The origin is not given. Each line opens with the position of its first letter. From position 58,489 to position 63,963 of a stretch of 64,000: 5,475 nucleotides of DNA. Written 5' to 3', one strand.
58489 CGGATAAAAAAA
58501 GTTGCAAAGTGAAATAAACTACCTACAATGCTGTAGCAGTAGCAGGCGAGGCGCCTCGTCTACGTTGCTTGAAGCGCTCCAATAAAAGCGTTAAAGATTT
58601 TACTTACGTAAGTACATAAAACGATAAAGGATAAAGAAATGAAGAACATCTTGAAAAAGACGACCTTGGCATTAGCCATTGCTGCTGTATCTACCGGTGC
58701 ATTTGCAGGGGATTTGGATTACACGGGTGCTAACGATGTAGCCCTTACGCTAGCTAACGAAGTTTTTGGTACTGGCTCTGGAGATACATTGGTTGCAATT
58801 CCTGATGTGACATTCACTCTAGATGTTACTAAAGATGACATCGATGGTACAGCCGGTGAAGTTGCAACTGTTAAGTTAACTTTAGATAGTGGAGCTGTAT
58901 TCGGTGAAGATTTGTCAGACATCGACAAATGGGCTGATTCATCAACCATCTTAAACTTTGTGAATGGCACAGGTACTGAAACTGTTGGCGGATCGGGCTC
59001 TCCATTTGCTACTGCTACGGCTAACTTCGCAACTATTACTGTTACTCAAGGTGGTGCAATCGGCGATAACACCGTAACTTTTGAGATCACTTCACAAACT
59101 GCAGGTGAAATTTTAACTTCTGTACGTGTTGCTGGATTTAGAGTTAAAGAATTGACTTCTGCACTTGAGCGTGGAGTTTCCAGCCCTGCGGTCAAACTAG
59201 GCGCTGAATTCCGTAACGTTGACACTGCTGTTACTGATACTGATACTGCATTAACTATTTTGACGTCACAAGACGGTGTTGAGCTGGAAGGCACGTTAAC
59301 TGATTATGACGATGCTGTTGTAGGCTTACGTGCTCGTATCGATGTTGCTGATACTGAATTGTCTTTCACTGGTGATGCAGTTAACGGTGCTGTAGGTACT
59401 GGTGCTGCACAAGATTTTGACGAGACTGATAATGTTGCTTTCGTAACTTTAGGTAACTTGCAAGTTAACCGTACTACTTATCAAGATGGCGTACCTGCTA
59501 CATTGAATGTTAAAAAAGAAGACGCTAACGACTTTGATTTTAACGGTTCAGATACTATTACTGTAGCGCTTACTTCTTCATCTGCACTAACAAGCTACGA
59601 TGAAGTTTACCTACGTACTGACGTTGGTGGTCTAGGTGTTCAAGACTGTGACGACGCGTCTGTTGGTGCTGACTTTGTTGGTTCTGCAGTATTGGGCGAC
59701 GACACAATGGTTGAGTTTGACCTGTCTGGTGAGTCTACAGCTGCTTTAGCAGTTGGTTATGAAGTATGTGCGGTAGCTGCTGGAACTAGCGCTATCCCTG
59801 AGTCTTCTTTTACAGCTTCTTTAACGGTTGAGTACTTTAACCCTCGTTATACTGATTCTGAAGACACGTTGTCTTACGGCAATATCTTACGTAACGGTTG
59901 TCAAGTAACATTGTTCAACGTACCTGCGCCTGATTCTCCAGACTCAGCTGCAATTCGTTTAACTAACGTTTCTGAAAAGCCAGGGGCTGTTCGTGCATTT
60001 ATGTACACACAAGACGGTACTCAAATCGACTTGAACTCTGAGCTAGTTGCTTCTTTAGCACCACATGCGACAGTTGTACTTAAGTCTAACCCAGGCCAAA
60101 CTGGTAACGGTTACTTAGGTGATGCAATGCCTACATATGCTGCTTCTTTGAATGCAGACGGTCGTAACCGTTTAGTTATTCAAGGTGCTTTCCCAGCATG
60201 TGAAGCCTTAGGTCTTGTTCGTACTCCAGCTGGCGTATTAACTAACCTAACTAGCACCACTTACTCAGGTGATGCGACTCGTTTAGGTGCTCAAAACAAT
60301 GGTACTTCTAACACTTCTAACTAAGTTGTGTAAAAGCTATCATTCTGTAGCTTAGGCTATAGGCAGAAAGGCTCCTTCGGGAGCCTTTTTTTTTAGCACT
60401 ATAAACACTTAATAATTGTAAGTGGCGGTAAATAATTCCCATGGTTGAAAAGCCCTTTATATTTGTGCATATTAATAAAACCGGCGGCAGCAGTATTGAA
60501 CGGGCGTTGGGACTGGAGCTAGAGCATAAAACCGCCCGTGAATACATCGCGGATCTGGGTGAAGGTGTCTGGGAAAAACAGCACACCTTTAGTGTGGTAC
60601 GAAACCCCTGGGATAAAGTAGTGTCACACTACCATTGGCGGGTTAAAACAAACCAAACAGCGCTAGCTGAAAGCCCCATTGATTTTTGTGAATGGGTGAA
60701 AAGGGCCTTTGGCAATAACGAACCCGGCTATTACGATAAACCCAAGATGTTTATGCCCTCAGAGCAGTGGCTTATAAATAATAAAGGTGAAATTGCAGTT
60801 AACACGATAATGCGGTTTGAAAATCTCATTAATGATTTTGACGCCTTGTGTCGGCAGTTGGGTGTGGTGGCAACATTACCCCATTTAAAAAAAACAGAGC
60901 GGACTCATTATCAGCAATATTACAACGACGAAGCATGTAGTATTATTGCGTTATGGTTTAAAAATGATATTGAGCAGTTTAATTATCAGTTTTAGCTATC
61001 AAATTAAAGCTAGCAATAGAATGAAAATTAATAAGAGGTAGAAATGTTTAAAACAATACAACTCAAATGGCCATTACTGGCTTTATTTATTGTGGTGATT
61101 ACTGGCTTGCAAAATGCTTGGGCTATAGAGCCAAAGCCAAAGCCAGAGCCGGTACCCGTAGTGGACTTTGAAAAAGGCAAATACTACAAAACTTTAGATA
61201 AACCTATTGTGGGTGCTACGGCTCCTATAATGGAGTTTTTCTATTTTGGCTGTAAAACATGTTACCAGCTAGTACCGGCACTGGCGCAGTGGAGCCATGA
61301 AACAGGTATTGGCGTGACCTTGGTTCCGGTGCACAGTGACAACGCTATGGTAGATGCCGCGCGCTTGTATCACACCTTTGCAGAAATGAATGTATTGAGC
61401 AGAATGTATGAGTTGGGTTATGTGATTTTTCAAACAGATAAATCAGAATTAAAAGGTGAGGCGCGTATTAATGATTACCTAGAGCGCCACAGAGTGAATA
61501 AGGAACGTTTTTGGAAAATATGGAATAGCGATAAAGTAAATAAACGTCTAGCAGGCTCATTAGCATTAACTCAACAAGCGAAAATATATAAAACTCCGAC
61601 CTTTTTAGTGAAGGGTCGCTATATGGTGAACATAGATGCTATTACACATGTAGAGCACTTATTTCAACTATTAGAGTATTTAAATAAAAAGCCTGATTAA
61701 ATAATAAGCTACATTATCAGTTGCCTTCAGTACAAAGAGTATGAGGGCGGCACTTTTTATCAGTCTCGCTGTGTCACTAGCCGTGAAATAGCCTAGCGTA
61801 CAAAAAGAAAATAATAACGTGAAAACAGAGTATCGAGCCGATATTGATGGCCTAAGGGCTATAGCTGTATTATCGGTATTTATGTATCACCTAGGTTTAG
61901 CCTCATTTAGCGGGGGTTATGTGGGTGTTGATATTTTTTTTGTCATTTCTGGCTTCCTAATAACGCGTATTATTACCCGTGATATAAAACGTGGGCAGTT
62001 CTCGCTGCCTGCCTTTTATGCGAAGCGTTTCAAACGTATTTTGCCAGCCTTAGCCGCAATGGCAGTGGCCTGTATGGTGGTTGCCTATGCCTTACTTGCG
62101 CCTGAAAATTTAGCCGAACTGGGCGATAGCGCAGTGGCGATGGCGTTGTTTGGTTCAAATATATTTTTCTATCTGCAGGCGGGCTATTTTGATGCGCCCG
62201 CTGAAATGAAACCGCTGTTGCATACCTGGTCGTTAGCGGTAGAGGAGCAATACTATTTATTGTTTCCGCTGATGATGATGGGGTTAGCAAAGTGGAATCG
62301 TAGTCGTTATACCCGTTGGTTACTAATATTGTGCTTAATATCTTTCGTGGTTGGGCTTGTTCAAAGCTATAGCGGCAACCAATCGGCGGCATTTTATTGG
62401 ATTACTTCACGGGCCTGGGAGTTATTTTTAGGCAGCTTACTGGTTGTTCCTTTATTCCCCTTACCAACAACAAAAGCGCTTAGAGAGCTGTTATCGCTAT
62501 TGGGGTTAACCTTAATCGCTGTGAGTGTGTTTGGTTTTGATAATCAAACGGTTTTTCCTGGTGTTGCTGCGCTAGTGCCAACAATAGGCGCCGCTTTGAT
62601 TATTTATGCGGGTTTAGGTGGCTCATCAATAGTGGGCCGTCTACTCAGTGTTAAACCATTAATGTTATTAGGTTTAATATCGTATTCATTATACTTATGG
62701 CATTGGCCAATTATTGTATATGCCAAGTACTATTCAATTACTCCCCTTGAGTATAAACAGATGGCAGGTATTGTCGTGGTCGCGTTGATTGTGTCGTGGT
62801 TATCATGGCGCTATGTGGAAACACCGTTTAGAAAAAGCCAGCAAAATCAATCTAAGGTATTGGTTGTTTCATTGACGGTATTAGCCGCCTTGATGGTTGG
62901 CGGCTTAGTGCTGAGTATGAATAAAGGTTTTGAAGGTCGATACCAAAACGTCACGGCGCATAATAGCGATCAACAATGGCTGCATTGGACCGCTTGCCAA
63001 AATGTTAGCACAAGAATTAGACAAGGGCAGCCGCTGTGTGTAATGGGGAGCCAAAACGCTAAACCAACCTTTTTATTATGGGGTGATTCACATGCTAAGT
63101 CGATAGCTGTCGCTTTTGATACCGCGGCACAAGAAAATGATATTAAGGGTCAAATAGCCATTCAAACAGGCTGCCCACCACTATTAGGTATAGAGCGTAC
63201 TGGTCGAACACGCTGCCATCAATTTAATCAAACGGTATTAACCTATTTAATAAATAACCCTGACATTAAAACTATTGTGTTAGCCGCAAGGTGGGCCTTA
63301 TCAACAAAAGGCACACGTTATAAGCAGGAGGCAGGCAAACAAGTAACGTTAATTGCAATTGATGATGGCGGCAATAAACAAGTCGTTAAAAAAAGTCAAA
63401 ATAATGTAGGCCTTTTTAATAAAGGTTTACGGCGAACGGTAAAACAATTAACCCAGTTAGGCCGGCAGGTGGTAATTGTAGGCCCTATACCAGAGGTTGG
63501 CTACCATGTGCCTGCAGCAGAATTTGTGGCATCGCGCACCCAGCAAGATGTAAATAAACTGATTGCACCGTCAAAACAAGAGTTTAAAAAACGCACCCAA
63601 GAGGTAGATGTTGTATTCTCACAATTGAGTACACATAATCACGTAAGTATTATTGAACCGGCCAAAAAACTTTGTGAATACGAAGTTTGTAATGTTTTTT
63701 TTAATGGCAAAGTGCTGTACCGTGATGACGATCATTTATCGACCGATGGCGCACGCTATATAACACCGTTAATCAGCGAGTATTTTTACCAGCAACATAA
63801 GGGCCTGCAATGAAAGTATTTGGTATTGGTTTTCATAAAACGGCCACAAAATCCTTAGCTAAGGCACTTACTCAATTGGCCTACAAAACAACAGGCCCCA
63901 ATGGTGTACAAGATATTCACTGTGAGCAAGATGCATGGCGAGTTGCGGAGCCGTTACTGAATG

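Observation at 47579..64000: Xps-order T2SS operon, a highly expressed secreted protein and DsbA/sulfotransferase/acyltransferase genes next to waaL: candidate cargo-dedicated surface-layer export and anchoring module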

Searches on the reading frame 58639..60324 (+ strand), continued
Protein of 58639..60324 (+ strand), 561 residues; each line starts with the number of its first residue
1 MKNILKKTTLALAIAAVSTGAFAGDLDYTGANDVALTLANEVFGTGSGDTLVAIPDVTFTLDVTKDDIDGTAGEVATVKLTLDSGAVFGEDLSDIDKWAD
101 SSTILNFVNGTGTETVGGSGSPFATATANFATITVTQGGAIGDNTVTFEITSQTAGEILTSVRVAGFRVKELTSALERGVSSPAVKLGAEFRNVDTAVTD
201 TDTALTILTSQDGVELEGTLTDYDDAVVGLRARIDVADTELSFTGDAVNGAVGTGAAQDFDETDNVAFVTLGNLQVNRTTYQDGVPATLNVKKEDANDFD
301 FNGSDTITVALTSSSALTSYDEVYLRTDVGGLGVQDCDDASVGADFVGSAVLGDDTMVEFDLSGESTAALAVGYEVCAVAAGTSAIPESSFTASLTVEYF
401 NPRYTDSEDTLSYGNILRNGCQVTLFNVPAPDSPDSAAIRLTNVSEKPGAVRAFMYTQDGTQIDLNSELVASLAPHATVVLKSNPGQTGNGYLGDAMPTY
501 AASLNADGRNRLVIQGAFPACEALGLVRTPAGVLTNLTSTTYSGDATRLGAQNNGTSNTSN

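Call 52: find_encoding_contigs(protein=P0049, flank=10000, max_places=1)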
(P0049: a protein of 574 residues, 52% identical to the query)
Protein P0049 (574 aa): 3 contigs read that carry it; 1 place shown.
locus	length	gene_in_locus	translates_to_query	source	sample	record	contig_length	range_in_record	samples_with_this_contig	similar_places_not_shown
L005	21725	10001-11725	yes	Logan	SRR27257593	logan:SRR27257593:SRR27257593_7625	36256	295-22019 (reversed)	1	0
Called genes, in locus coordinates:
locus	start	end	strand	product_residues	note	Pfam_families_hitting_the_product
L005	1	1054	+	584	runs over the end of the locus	PF00437:T2SSE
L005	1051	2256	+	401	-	PF28597:T2SSF_N, PF00482:T2SSF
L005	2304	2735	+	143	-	PF07963:N_methyl, PF08334:T2SSG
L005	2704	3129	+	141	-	PF07963:N_methyl (weak)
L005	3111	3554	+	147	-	PF07963:N_methyl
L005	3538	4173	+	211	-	PF07963:N_methyl (weak)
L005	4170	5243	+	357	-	-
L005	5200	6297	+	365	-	-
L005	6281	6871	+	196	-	-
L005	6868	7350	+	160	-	-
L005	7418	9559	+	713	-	PF03958:Secretin_N (weak), PF00263:Secretin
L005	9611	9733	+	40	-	-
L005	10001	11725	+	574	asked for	-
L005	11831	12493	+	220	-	PF01323:DSBA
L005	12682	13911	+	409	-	PF00005:ABC_tran, PF14524:Wzt_C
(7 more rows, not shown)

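Call 53: find_encoding_contigs(protein=P0072, flank=10000, max_places=1)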
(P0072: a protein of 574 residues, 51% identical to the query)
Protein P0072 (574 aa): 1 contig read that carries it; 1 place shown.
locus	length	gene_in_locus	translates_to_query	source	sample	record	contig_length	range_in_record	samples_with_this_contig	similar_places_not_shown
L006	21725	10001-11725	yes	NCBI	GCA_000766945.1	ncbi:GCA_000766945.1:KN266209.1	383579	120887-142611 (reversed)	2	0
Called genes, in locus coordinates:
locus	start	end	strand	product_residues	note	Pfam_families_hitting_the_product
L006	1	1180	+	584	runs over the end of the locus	PF00437:T2SSE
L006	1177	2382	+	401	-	PF28597:T2SSF_N, PF00482:T2SSF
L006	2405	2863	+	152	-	PF07963:N_methyl, PF08334:T2SSG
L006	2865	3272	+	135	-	PF07963:N_methyl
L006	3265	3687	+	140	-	PF07963:N_methyl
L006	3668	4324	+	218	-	-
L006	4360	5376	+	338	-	-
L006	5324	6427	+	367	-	-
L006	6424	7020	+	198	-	-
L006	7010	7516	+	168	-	-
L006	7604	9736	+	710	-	PF03958:Secretin_N, PF00263:Secretin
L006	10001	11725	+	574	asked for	-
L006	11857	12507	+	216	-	PF01323:DSBA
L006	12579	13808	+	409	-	PF00005:ABC_tran, PF13304:AAA_21 (faint), PF14524:Wzt_C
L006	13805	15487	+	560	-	PF00685:Sulfotransfer_1, PF13469:Sulfotransfer_3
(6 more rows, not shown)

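Call 54: find_encoding_contigs(protein=P0115, flank=10000, max_places=1)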
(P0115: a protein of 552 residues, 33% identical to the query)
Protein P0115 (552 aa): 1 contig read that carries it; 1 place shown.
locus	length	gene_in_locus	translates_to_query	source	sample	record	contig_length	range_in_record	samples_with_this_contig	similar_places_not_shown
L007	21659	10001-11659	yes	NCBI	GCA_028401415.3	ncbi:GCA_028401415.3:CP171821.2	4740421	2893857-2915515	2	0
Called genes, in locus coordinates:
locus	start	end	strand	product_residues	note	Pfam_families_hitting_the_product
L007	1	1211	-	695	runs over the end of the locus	PF03958:Secretin_N (weak), PF00263:Secretin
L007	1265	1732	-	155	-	-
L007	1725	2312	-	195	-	-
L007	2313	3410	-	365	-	-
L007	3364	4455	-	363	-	PF21687:T2SSK_1st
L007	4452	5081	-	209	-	PF07963:N_methyl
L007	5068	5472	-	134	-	-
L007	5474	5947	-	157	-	-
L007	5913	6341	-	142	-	PF07963:N_methyl (weak), PF08334:T2SSG, PF22434:PilW_C (weak)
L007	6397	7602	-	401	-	PF28597:T2SSF_N, PF00482:T2SSF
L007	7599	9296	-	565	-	PF00437:T2SSE, PF13401:AAA_22 (faint)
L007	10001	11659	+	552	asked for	-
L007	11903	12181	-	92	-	PF01206:TusA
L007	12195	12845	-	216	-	PF00156:Pribosyltran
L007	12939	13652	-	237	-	PF01138:RNase_PH, PF03725:RNase_PH_C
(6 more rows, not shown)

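Call 55: find_encoding_contigs(protein=P0103, flank=10000, max_places=1)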
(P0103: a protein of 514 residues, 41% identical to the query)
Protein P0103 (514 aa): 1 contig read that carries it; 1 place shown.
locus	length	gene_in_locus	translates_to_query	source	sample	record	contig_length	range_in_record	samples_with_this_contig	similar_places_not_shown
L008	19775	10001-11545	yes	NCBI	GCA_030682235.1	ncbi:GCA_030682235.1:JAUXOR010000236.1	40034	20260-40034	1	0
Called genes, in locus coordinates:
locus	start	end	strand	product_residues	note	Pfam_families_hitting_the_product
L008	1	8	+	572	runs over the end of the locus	PF13191:AAA_16 (faint), PF00437:T2SSE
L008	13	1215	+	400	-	PF28597:T2SSF_N, PF00482:T2SSF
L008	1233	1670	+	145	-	PF07963:N_methyl, PF08334:T2SSG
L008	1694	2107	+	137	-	PF07963:N_methyl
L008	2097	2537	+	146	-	PF07963:N_methyl (weak)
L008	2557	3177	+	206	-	PF07963:N_methyl (weak)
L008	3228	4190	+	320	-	PF21687:T2SSK_1st (weak), PF03934:T2SSK (weak), PF12836:HHH_3 (weak)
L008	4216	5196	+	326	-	-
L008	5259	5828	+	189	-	-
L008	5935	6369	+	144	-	PF11356:T2SSC (weak)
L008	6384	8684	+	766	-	PF21305:type_II_gspD_N0 (faint), PF03958:Secretin_N, PF00263:Secretin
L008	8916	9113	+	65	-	-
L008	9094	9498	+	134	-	PF02452:PemK_toxin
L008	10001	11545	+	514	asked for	-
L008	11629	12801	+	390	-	PF01757:Acyl_transf_3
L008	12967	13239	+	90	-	-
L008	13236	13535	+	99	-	PF05016:ParE_toxin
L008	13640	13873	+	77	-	PF11903:ParD_like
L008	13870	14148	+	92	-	PF15781:ParE-like_toxin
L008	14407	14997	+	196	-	PF08241:Methyltransf_11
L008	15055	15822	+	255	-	PF13145:Rotamase_2, PF13616:Rotamase_3, PF00639:Rotamase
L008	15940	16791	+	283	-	PF01061:ABC2_membrane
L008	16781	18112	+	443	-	PF00005:ABC_tran, PF14524:Wzt_C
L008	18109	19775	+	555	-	PF13578:Methyltransf_24, PF00535:Glycos_transf_2, PF13641:Glyco_tranf_2_3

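Call 57: find_related_loci(query=A2, collection=genome_contigs, flank=10000)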
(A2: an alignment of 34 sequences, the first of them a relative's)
Query A2 (561 aa) in genome_contigs; peptide patterns used: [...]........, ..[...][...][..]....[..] (x = any residue, [..] = any of these).
97 stretches matched a pattern; 17 encode a relative of the query (tblastn E <= 1e-3); 17 distinct loci.
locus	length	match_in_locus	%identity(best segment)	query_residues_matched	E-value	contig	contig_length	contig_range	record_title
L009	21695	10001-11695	68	1-561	0e+0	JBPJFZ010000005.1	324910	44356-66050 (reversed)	Oleiphilaceae bacterium J1-3 NODE_5_length_324910_cov_42.0379, whole genome shotgun sequence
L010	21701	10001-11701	64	1-561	0e+0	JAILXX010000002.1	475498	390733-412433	MAG: Cellvibrionaceae bacterium isolate PHBVgamm5 PHBVgamm5_contig_2, whole genome shotgun sequence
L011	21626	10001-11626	58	1-552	6e-179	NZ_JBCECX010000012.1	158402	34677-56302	MAG: Cellvibrio sp. isolate A83_bin10__SEP_COME_DAS NODE_23_length_158402_cov_7.482548, whole genome shotgun sequence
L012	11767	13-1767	50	1-561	3e-152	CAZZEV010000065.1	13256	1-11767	MAG TPA_asm: uncultured Cellvibrionaceae bacterium isolate SRP219642_co6_6 genome assembly, contig: NODE_4266_length_132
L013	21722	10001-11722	51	1-561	3e-140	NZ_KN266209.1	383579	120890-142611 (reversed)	Cellvibrio mixtus subsp. mixtus J3-8 Scaffold3, whole genome shotgun sequence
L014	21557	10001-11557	37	25-541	7e-69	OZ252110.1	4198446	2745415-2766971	MAG: Alteromonadaceae bacterium isolate 9ab9449c-ea23-4265-8007-4de3885d93fc genome assembly, chromosome: 1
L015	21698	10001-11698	35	1-555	2e-67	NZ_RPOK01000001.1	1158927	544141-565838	Alteromonas sediminis strain U0105 scaffold1, whole genome shotgun sequence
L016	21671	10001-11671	37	1-546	4e-65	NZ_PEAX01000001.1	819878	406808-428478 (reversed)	Alteromonas flava strain P0211 contig1, whole genome shotgun sequence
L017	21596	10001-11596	36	25-546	6e-65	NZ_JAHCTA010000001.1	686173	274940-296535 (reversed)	Alteromonas oceanisediminis strain SM 2104 734-5_scaffold1, whole genome shotgun sequence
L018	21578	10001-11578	34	25-555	2e-62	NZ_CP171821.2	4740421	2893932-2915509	Ningiella sp. W23 chromosome, complete genome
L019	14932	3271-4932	34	1-545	4e-60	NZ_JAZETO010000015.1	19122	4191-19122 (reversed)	Alteromonas sp. S015 15, whole genome shotgun sequence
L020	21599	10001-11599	38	26-555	2e-75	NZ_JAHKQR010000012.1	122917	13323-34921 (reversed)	Aestuariibacter sp. A3R04 A3R04_A3R04_contig_2, whole genome shotgun sequence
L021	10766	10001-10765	42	1-219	6e-34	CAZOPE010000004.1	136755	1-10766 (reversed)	MAG TPA_asm: uncultured Cellvibrionaceae bacterium isolate SRP219642_co6_50 genome assembly, contig: NODE_41_length_1367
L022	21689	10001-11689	28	2-537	1e-21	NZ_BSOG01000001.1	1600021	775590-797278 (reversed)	Chitinimonas prasina strain NBRC 110044 sequence01, whole genome shotgun sequence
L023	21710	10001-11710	28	2-537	3e-21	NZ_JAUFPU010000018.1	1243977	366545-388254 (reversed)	Chitinimonas viridis strain CECT 7703 velvet_auto_105_18, whole genome shotgun sequence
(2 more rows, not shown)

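Call 80: search_protein_families(library=pfam, proteins=[L008:5935-6369:+, L008:4216-5196:+, L003:5187-6293:+, L003:6887-7390:+], max_evalue=1)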
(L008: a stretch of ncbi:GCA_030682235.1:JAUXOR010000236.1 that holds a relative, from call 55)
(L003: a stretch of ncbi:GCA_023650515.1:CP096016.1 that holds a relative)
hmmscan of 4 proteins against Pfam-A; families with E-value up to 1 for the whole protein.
L008:5935-6369:+ (144 aa): 2 families
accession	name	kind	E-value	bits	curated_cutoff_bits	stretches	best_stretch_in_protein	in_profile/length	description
PF11356.14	T2SSC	-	1.6e-07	31.7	27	1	12-139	4-139/141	Type II secretion system protein C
PF10748.14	HofP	-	0.13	12.5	24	1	80-130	34-84/132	DNA utilization proteins HofP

L008:4216-5196:+ (326 aa): 1 family
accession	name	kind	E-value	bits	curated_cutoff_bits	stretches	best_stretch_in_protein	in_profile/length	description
PF25293.1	Beta-prop_EMC1_N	-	0.083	13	34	1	251-300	70-119/219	EMC1 N-terminal beta-propeller domain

L003:5187-6293:+ (368 aa): 3 families
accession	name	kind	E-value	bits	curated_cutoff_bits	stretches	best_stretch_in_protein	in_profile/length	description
PF02286.21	Dehydratase_LU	-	0.0086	15.1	25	1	231-350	381-501/552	Dehydratase large subunit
PF13572.11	DUF4134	-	0.057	14.1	26.5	1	206-255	32-79/93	Domain of unknown function (DUF4134)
PF13870.11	CCDC113_CCDC96_CC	-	0.22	11.7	31.6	1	242-317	101-175/177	CCDC113/CCDC96, coiled-coil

L003:6887-7390:+ (167 aa): 3 families
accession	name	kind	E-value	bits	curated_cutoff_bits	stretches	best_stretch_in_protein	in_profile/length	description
PF11356.14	T2SSC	-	0.00024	21.4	27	1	12-143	6-135/141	Type II secretion system protein C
PF16537.11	T2SSB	-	0.051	13.7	28.4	0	113-144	25-55/60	Type II secretion system protein B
PF20814.2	CAA3_Cox_suIV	-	0.096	13.5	27.5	1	16-40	12-35/64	CAA3-type cytochrome c oxidase subunit IV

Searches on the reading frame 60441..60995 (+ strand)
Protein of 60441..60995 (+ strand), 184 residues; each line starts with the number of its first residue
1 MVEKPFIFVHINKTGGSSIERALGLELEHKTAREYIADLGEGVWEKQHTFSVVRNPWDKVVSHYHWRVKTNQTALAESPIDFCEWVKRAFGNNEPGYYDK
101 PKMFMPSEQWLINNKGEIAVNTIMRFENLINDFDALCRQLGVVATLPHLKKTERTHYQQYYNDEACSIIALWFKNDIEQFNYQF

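Call 5: search_protein_families(library=pfam, proteins=[window:60441-60995:+], max_evalue=0.01)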
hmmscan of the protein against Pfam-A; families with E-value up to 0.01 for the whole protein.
window:60441-60995:+ (184 aa): 1 family
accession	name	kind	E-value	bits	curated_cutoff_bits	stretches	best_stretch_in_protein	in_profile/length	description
PF03567.20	Sulfotransfer_2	-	1.2e-06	29.2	22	1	5-183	10-252/252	Sulfotransferase family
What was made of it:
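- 60441..60995 (+): Sulfotransferase (no signal peptide). PF03567 Sulfotransfer_2 at 1.2e-6, 29.2 bits, above its cutoff of 22 (call 5).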

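Call 7: search_protein_families(library=ncbifam, proteins=[window:60441-60995:+], max_evalue=0.01)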
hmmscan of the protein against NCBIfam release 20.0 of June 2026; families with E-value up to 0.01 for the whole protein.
window:60441-60995:+ (184 aa): 0 families

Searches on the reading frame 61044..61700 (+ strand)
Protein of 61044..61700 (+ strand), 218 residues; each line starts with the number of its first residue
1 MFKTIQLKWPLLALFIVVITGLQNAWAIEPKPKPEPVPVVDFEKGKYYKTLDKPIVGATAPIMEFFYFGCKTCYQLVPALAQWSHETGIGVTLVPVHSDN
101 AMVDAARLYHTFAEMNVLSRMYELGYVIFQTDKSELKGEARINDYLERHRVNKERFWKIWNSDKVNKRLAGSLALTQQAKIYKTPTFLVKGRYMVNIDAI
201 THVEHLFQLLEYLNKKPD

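Call 5: search_protein_families(library=pfam, proteins=[window:61044-61700:+], max_evalue=0.01)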
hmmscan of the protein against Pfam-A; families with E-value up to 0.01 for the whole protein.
window:61044-61700:+ (218 aa): 2 families
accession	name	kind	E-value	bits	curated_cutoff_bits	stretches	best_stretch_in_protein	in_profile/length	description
PF01323.26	DSBA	-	2.1e-10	41.2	25.6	1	76-195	60-177/191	DSBA-like thioredoxin domain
PF13743.12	Thioredoxin_5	-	0.0066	16.6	27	0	129-189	103-163/186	Thioredoxin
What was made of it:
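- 61044..61700 (+): DsbA paralogue (CKTC active site, signal peptide). PF01323 at 2.1e-10 (call 5).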

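Call 7: search_protein_families(library=ncbifam, proteins=[window:61044-61700:+], max_evalue=0.01)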
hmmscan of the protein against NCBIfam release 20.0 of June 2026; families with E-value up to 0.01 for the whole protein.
window:61044-61700:+ (218 aa): 2 families
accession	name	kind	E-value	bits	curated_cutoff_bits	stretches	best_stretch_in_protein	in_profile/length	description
NF008198.0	PRK10954.1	equivalog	1.1e-09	38.3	279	1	40-201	20-185/207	thiol:disulfide interchange protein DsbA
NF047695.1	ThlDiSintDsbAHaem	equivalog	2e-08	33.9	290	1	40-204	21-188/206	thiol:disulfide interchange protein DsbA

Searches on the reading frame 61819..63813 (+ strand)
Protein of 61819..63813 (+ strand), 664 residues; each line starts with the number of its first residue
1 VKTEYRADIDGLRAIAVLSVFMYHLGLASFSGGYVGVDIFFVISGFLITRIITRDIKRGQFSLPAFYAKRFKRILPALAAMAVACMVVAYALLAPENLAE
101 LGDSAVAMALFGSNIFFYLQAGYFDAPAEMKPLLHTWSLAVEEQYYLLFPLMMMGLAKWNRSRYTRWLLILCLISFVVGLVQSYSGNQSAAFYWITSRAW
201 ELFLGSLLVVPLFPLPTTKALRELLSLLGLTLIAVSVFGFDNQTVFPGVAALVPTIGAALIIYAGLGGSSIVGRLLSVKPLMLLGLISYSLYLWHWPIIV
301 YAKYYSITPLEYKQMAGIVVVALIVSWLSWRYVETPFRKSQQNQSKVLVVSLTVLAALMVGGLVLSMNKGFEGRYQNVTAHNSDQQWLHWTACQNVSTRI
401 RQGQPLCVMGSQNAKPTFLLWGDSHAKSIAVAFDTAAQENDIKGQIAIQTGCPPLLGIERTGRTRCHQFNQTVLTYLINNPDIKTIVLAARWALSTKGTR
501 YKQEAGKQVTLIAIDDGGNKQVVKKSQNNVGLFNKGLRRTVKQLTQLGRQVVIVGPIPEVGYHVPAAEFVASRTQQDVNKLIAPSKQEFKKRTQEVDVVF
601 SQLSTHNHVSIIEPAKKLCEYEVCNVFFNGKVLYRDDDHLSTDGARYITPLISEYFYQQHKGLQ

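Call 5: search_protein_families(library=pfam, proteins=[window:61819-63813:+], max_evalue=0.01)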
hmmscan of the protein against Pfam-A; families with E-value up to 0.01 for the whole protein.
window:61819-63813:+ (664 aa): 2 families
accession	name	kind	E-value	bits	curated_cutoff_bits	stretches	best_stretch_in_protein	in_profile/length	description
PF19040.6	SGNH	-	1.2e-56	192.7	27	1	393-652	2-246/248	SGNH domain (fused to AT3 domains)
PF01757.29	Acyl_transf_3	-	1.2e-31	110.4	31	1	7-330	2-325/326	Acyltransferase domain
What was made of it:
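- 61819..63813 (+): AT3-SGNH (OafA/OafB-type) O-acyltransferase. PF01757 at 1.2e-31 plus PF19040 at 1.2e-56 (call 5).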

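Call 7: search_protein_families(library=ncbifam, proteins=[window:61819-63813:+], max_evalue=0.01)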
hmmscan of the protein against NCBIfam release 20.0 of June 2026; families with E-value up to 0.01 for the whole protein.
window:61819-63813:+ (664 aa): 2 families
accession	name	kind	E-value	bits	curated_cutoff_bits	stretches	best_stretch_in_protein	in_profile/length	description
NF058601.1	ActlTfSucTMsmeg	equivalog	9.9e-48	163.1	1275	1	4-353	30-396/723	acetyltransferase SucT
NF045906.1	LysophlipPlaALeg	equivalog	0.0049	16.1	450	1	523-613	136-230/305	GDSL family lysophospholipase PlaA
